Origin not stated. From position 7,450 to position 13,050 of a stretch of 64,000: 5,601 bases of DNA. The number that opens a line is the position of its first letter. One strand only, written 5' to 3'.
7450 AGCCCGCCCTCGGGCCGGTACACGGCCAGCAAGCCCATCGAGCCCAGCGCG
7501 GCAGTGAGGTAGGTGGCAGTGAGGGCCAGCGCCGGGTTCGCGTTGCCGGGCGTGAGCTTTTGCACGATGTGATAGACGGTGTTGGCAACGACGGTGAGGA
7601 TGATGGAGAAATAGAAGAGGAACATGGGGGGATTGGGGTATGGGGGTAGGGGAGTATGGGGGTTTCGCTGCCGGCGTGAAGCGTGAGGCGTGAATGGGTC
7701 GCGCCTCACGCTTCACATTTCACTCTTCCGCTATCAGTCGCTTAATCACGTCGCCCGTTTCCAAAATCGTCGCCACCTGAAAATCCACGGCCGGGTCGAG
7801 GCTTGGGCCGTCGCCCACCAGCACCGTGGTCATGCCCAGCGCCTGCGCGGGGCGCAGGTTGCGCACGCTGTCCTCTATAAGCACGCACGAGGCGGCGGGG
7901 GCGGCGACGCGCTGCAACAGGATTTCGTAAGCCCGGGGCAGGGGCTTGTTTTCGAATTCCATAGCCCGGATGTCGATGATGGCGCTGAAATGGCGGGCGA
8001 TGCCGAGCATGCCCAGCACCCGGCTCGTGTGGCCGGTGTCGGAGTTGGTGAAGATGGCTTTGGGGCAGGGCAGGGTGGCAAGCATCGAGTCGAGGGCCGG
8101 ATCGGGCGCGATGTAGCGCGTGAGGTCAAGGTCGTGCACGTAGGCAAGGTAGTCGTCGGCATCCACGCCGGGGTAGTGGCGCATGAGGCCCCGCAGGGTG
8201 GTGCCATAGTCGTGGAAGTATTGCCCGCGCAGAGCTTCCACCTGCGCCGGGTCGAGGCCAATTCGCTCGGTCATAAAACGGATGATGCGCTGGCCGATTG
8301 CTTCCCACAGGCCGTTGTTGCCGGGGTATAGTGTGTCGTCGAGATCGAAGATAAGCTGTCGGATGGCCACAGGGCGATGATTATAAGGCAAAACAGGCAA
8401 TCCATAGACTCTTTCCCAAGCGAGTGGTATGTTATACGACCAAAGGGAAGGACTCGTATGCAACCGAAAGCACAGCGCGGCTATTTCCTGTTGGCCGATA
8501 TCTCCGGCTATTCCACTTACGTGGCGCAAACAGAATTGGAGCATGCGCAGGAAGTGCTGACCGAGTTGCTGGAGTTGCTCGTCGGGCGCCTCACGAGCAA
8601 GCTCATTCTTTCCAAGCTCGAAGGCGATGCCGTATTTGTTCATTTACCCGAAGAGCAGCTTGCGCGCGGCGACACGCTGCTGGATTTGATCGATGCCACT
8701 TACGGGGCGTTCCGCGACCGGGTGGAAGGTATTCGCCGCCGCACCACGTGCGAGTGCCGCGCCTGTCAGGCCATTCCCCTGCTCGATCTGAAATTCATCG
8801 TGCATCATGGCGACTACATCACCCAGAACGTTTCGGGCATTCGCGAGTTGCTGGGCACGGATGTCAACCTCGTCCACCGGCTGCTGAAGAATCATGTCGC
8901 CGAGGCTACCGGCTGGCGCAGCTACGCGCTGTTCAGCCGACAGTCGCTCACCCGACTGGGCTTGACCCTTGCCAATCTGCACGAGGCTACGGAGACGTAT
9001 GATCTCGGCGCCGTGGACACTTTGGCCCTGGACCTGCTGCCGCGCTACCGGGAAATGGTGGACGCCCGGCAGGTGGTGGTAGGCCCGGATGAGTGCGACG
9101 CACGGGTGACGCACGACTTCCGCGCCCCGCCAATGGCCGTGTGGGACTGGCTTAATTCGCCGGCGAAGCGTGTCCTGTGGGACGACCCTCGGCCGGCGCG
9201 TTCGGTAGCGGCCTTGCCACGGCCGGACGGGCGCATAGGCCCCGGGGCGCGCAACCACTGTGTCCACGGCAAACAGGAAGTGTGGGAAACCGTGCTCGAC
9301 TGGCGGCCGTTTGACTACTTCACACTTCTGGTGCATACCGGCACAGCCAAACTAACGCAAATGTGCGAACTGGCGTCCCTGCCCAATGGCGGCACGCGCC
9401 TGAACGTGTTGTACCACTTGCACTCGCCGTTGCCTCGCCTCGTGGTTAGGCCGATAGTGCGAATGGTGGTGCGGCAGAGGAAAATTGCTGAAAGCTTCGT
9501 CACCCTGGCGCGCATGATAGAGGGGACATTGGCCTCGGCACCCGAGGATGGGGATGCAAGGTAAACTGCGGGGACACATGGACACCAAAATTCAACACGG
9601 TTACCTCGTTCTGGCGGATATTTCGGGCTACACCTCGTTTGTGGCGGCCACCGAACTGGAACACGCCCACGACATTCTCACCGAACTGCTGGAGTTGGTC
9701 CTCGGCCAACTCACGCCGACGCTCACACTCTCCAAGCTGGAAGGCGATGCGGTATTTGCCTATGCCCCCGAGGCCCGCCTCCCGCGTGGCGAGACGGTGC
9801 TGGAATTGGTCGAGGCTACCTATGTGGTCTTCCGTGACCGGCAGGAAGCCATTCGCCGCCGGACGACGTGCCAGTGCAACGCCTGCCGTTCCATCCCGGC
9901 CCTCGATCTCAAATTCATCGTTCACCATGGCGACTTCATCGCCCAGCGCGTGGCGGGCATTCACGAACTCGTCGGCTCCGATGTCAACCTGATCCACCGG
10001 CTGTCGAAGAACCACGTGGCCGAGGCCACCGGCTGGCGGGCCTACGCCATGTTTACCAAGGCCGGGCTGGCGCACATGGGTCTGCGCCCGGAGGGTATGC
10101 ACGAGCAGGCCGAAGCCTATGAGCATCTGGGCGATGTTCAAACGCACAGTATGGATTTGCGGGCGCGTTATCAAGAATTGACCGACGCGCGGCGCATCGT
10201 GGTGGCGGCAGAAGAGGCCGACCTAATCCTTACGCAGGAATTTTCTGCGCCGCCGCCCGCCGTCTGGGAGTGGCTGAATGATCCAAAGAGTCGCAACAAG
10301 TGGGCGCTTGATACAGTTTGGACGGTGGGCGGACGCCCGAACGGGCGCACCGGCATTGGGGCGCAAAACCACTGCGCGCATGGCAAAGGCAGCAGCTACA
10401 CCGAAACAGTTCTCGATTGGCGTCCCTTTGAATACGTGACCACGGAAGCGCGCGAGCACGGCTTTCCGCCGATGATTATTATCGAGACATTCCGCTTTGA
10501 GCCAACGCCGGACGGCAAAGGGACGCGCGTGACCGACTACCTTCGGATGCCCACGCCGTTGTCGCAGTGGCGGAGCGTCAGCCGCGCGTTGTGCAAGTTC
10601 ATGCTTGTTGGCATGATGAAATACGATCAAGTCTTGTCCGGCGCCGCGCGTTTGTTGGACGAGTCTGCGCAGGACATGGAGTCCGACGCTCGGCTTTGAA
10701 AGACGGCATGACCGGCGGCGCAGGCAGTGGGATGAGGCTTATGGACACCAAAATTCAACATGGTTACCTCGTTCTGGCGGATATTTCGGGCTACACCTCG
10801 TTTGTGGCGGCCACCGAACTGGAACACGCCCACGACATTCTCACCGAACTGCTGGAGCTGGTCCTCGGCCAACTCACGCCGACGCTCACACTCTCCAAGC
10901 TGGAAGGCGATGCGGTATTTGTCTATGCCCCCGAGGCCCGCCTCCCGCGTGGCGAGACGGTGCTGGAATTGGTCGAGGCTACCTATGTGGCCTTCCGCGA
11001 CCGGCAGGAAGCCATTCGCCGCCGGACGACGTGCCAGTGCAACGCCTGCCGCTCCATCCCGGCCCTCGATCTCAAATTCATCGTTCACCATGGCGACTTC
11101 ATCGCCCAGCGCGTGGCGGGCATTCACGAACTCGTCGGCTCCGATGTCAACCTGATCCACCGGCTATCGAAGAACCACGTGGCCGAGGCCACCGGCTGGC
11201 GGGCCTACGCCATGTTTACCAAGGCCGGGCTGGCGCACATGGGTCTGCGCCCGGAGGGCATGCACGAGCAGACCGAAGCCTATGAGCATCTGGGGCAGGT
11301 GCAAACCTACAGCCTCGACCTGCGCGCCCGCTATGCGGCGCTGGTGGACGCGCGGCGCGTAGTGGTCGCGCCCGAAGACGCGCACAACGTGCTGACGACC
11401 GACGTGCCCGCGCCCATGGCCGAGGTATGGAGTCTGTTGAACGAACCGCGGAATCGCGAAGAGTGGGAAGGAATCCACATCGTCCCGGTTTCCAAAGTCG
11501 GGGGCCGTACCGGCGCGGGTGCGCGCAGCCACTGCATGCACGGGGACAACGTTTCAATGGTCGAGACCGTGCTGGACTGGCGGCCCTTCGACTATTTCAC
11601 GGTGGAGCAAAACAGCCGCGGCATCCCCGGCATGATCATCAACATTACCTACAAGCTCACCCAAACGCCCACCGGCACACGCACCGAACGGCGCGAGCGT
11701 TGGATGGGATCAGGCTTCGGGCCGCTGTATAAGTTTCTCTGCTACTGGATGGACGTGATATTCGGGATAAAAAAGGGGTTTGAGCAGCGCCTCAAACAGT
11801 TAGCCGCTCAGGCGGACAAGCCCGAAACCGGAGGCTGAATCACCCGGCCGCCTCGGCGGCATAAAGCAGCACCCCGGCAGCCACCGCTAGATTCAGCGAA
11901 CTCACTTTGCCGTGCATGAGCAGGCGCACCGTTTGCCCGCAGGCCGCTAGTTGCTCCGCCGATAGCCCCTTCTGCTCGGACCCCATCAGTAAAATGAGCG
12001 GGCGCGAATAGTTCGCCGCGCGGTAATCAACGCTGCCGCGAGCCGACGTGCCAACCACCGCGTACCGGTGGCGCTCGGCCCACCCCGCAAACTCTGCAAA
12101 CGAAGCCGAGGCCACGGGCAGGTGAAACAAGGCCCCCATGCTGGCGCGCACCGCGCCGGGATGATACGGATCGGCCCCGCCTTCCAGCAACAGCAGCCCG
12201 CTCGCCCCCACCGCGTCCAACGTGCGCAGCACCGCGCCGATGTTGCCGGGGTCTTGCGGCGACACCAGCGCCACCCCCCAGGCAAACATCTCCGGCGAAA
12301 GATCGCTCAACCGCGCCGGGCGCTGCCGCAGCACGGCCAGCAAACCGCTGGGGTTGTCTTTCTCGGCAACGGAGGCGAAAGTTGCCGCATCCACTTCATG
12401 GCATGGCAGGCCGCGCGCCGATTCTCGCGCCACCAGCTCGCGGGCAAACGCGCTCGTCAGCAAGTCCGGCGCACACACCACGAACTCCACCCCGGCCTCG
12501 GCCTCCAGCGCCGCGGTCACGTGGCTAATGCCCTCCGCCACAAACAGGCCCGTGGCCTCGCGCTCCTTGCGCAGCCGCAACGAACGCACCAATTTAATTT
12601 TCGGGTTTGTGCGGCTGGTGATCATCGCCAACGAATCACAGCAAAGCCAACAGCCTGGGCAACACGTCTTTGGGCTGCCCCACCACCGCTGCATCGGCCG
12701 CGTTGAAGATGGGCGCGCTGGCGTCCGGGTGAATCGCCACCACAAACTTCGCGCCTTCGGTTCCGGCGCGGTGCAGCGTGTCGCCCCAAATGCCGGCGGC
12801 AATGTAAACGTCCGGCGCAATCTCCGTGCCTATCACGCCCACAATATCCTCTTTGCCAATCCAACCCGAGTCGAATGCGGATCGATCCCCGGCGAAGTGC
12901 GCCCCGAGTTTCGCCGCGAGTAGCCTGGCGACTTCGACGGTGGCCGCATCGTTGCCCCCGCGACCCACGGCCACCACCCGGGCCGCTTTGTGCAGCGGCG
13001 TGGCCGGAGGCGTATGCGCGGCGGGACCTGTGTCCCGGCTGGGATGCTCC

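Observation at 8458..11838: Three tandem paralogs fusing a DUF2652-type, class-III-cyclase-like domain to an SRPBCC ligand-binding-type domain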

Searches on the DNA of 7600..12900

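Call 88: search_rna_families(source=window, start=7600, end=12900, threshold=evalue, max_evalue=1)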
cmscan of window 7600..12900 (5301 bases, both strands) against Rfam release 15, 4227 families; matches with E-value up to 1: 0.
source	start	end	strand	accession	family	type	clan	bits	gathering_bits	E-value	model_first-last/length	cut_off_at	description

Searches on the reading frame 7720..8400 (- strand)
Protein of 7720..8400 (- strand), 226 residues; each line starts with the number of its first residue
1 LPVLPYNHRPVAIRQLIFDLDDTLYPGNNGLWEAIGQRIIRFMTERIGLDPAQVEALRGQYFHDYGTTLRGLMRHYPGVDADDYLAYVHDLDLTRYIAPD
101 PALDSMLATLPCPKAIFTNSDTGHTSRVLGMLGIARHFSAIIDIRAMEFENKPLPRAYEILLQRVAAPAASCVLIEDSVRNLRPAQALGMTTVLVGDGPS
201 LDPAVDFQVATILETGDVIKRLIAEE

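Call 45: search_protein_families(library=ncbifam, proteins=[window:7720-8400:-], max_evalue=0.001)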
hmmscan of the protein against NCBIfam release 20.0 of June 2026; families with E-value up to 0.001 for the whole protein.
window:7720-8400:- (226 aa): 15 families
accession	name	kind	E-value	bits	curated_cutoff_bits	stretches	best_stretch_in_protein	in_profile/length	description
TIGR01993.1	Pyr-5-nucltdase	equivalog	3.2e-56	190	142.9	1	15-195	2-183/183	pyrimidine 5'-nucleotidase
TIGR01509.1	HAD-SF-IA-v3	subfamily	1.7e-14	54.3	29.4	1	93-195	59-154/154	HAD-IA family hydrolase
TIGR02253.1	CTE7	subfamily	4.8e-12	46.1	169.75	1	13-211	2-216/221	TIGR02253 family HAD-type hydrolase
NF009697.0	PRK13222.1-4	equivalog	2.4e-08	33.6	327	1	107-194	106-192/232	phosphoglycolate phosphatase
TIGR01449.2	PGP_bact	equivalog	1.7e-07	31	180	1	113-204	103-193/213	phosphoglycolate phosphatase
TIGR02247.1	HAD-1A3-hyp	subfamily_domain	1.9e-07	31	125.4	1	132-197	133-197/211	epoxide hydrolase N-terminal domain-like phosphatase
NF009695.0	PRK13222.1-2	equivalog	2.7e-07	30.3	225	1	115-195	114-193/226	phosphoglycolate phosphatase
NF008087.0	PRK10826.1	equivalog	7.4e-07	29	191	1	120-197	117-193/222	hexitol phosphatase HxpB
TIGR02009.1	PGMB-YQAB-SF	subfamily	1.5e-06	28.5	153.35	1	118-195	110-186/186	beta-phosphoglucomutase family hydrolase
NF008000.0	PRK10725.1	equivalog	1.7e-06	28.3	215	1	113-194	104-184/188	fructose-1-phosphate/6-phosphogluconate phosphatase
TIGR01428.1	HAD_type_II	equivalog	3.1e-06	27.3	125.4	1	113-195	109-190/197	haloacid dehalogenase type II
NF009694.0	PRK13222.1-1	equivalog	8.4e-06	25.3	415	1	112-205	128-220/252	phosphoglycolate phosphatase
TIGR01668.1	YqeG_hyp_ppase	hypoth_equivalog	0.00017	21.2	89.1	0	135-202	74-142/170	YqeG family HAD IIIA-type phosphatase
NF053830.1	RUBPPhHalo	equivalog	0.00046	19.9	330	0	114-196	122-204/234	ribulose-1,5-bisphosphate 5-phosphatase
TIGR01990.1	bPGM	equivalog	0.00091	19.2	189.4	0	121-196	113-187/187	beta-phosphoglucomutase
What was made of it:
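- Tried and rejected: I considered that the divergent pyrimidine 5'-nucleotidase (TIGR01993, 190 bits, call 45) is a functional partner.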

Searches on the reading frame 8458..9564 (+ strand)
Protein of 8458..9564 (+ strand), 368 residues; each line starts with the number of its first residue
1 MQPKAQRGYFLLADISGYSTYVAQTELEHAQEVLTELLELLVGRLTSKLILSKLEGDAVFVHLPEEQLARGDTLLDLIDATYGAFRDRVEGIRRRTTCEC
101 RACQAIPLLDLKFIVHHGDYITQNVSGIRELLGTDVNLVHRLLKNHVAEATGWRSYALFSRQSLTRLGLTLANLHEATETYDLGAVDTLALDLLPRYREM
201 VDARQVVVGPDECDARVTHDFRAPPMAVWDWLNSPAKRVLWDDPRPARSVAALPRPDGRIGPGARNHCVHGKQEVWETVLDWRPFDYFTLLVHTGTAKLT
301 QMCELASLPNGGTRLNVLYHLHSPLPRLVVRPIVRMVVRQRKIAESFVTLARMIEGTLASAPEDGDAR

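Call 3: search_protein_families(library=pfam, proteins=[window:8458-9564:+], max_evalue=1)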
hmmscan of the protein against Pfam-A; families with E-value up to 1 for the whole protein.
window:8458-9564:+ (368 aa): 3 families
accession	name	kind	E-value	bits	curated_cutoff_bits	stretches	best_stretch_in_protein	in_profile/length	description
PF10851.13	DUF2652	-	1.6e-27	96.3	22.1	1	35-149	2-115/118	Protein of unknown function (DUF2652)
PF10604.15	Polyketide_cyc2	-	0.00096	19.9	27.4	1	214-341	3-129/142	Polyketide cyclase / dehydrase and lipid transport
PF05995.18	CDO_I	-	0.24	11.4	23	1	134-167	28-61/170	Cysteine dioxygenase type I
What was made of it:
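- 8458..9564 (+): Copy 1, 368 aa. DUF2652 cyclase-like domain at about aa 1-192 (nt 8458-9033); SRPBCC domain at about aa 215-359 (nt 9100-9534). Pfam DUF2652 E 1.6e-27; Polyketide_cyc2 only 19.9 bits, below cut-off (call 3).
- Architecture: Pfam DUF2652 plus Polyketide_cyc2 (call 3).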

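Call 4: search_protein_families(library=ncbifam, proteins=[window:8458-9564:+], max_evalue=1)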
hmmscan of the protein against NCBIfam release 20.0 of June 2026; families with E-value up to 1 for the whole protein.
window:8458-9564:+ (368 aa): 0 families

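Call 76: search_protein_families(library=padloc, proteins=[window:8458-9564:+], max_evalue=0.01)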
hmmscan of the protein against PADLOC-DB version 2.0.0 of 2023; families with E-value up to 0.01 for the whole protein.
window:8458-9564:+ (368 aa): 0 families

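Call 89: predict_structure(alignment_id=A4)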
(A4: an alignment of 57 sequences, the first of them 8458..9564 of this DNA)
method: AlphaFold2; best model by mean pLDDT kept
length: 368 residues; sequences in the alignment: 57
mean_pLDDT: 89.1   pTM: 0.85
mean pLDDT of the five models: 89.1, 88.5, 88.3, 86.8, 85.8
residues with pLDDT >= 90: 227; 70-90: 118; 50-70: 19; < 50: 4
segments of 3 or more residues with pLDDT < 50: 365-368
pLDDT, mean of each block of 10 residues (from residue 1): 84 94 85 94 93 94 89 90 95 86 91 97 87 93 94 97 90 93 92 91 79 96 93 87 70 69 79 84 91 92 95 97 95 94 93 92 54
secondary structure, 60 per line:
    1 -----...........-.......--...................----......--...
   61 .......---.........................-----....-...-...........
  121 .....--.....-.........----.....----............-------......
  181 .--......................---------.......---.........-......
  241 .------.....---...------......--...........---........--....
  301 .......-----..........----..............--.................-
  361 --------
elements in order: E6-16 H18-24 H27-45 E50-55 E58-64 H71-95 H101-104 E110-125 E128-132 H134-142 H147-151 E156-160 H161-167 E175-181 E184-192 H193-205 E215-221 H225-233 H235-241 E248-252 E265-270 E273-283 E287-294 E297-307 E313-322 H327-340 H343-359
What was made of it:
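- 8458..9564 (+): AF2 model pLDDT 89.1, pTM 0.85 (call 89).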

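Call 91: fold_search(model_id=the predicted structure, library=pdb)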
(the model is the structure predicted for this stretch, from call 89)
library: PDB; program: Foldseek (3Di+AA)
matches with E <= 10: 1435; with E <= 0.001: 269
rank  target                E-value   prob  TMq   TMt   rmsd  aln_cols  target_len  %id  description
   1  4yut_A                1.3e-09  1.00  0.41  0.43   6.5       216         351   16  Crystal structure of photoactivated adenylyl cyclase of a cyanobacteriaOscillatoria acuminata in orthorhombic form (released 2016-06-01)
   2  4yus                  1.8e-09  1.00  0.41  0.43   4.0       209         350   15  Crystal structure of photoactivated adenylyl cyclase of a cyanobacteriaOscillatoria acuminata in hexagonal form (released 2016-06-01)
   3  5mbk                  2.7e-09  1.00  0.39  0.42   4.2       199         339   15  Structure of a bacterial light-regulated adenylyl cylcase (released 2017-04-05)
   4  5nby                  2.8e-09  1.00  0.39  0.42   4.3       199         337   14  Structure of a bacterial light-regulated adenylyl cylcase (released 2017-04-05)
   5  5mbb_B                3.3e-09  1.00  0.38  0.41   6.8       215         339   13  Structure of a bacterial light-regulated adenylyl cylcase (released 2017-04-05)
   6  5mbh                  3.5e-09  1.00  0.38  0.41   6.8       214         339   15  Structure of a bacterial light-regulated adenylyl cyclase (released 2017-04-05)
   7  5mbb_A                3.9e-09  1.00  0.39  0.42   6.3       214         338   13  Structure of a bacterial light-regulated adenylyl cylcase (released 2017-04-05)
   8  5mbd_B                4.6e-09  1.00  0.39  0.42   5.8       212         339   16  Structure of a bacterial light-regulated adenylyl cylcase (released 2017-04-05)
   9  5mbe_B                4.9e-09  1.00  0.38  0.41   6.0       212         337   14  Structure of a bacterial light-regulated adenylyl cylcase (released 2017-04-05)
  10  8qfi                  5.4e-09  1.00  0.40  0.43   3.9       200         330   17  Room temperature crystal structure of the Photoactivated Adenylate Cyclase OaPAC after blue light excitation at 1.8 us d (released 2023-11-01)
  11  8qfg                  6.4e-09  1.00  0.39  0.44   3.9       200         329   17  Cryogenic crystal structure of the Photoactivated Adenylate Cyclase OaPAC after 5 seconds of blue light illumination (released 2023-11-01)
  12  5m2a_A                6.4e-09  1.00  0.38  0.41   5.9       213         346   15  Structure of a bacterial light-regulated adenylyl cylcase (released 2017-04-05)
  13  5mbj_B                6.8e-09  1.00  0.39  0.42   5.9       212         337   15  Structure of a bacterial light-regulated adenylyl cyclase (released 2017-04-05)
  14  5mbc_A                8.9e-09  1.00  0.38  0.41   5.8       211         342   15  Structure of a bacterial light-regulated adenylyl cylcase (released 2017-04-05)
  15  9f1w                  9.9e-09  1.00  0.40  0.42   5.3       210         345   16  SFX room temperature structure of Oscillatoria acuminata adenylyate cyclase. (released 2025-02-26)
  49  1z94_B                1.4e-06  1.00  0.29  0.67   3.9       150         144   17  X-Ray Crystal Structure of Protein CV1439 from Chromobacterium violaceum. Northeast Structural Genomics Consortium Tar (released 2005-05-10)
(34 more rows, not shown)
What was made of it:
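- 8458..9564 (+): Foldseek: OaPAC 4yut E 1.3e-9, CyaC, Cya2 and Rv1900c; SRPBCC 1z94 E 1.4e-6 (call 91).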

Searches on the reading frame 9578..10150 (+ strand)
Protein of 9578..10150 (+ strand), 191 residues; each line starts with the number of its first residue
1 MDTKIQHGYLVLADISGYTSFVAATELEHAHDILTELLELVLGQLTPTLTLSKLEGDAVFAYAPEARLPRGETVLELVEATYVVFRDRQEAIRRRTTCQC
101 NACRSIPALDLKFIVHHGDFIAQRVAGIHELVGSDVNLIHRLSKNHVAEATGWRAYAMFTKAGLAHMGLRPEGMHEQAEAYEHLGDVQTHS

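Call 56: search_protein_representatives(protein=window:9578-10150:+)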
Query: 191 residues. Proteins with E-value up to 0.001 (for the whole library): 2801; up to 1e-10: 1652; up to 1e-30: 369. The best 150 are listed.
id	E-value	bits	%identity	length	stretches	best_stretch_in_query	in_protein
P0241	4.3e-83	293.8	69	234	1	1-191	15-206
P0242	4.1e-79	280.9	65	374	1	1-188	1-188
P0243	3.2e-77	274.7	66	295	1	1-190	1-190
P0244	9.0e-73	260.2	60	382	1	6-189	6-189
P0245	3.6e-70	251.7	68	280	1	1-161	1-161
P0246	1.3e-69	249.9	60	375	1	2-191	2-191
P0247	1.1e-66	240.4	58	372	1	5-191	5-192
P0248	1.8e-66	239.6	58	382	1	3-189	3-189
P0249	2.9e-65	235.7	58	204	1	1-189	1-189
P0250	2.1e-64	232.9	54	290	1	1-187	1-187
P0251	2.4e-64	232.7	56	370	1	2-190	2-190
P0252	1.8e-62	226.6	56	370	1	4-186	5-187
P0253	1.2e-61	223.9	53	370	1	2-188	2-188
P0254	2.0e-61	223.2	81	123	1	1-123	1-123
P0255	2.5e-61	222.9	53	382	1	5-191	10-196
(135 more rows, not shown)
